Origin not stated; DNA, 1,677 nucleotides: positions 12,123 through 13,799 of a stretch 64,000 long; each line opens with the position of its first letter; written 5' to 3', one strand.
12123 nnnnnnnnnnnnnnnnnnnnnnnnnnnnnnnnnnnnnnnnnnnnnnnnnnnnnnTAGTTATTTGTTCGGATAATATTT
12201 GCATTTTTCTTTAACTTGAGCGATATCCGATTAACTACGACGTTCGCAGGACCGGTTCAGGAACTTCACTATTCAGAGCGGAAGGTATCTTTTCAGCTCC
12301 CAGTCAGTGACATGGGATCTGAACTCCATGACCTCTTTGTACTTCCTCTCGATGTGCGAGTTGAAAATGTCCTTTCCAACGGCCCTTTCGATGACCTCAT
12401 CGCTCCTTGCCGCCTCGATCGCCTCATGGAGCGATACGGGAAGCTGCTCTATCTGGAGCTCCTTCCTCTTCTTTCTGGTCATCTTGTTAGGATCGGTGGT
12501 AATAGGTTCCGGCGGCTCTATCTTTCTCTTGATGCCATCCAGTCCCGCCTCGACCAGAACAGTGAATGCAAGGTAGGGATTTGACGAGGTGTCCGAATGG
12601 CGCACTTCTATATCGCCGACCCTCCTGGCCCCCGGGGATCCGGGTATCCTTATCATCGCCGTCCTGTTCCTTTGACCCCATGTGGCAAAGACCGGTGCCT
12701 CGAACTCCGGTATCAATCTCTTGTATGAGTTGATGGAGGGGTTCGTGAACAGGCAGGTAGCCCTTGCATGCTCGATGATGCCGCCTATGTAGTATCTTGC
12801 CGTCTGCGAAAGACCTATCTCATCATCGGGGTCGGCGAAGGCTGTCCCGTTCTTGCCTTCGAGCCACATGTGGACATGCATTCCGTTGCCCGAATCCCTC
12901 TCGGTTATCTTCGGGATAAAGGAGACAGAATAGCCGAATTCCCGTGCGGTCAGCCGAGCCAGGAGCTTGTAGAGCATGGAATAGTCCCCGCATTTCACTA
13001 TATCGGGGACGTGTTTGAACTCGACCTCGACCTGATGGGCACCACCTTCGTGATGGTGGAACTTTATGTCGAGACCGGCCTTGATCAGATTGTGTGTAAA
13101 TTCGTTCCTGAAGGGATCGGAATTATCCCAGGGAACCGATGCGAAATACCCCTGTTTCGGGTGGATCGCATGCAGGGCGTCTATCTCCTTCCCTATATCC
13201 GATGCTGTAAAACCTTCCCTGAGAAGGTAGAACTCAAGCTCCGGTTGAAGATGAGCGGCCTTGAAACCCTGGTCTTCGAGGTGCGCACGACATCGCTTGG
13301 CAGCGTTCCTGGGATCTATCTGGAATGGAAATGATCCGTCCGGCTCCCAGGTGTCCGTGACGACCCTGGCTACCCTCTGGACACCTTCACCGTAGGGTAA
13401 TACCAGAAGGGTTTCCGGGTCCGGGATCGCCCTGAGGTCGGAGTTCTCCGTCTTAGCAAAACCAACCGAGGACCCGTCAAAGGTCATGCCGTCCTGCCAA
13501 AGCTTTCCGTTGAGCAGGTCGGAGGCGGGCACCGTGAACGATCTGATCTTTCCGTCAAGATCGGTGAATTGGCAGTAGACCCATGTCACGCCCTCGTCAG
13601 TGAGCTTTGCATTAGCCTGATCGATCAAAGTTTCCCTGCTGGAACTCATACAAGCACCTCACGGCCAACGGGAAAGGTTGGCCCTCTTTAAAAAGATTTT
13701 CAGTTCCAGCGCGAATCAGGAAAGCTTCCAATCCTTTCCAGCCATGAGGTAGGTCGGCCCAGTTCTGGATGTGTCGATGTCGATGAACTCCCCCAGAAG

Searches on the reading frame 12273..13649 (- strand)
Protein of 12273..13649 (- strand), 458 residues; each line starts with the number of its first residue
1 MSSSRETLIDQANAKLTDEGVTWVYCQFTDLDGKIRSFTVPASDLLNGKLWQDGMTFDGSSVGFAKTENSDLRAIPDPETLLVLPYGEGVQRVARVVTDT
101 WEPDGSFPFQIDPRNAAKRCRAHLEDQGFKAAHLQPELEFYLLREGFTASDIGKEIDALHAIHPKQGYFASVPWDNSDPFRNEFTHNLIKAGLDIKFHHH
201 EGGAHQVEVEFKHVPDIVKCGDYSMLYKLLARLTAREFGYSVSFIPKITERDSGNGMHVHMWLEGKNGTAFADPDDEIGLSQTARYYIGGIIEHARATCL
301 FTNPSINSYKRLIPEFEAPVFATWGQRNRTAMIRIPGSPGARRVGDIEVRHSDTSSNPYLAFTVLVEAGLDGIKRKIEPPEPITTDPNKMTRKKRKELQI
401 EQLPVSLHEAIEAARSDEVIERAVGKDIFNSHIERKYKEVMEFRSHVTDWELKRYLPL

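Call 41: search_protein_families(library=pfam, proteins=[window:12273-13649:-], max_evalue=0.00001)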
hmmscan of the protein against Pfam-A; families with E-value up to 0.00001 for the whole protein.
window:12273-13649:- (458 aa): 2 families
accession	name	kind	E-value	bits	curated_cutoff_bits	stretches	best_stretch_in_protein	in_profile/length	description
PF00120.29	Gln-synt_C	-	1.1e-102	344.1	24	1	111-455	2-344/344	Glutamine synthetase, catalytic domain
PF03951.24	Gln-synt_N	-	2.7e-19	69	33.4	1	21-102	2-81/82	Glutamine synthetase, beta-Grasp domain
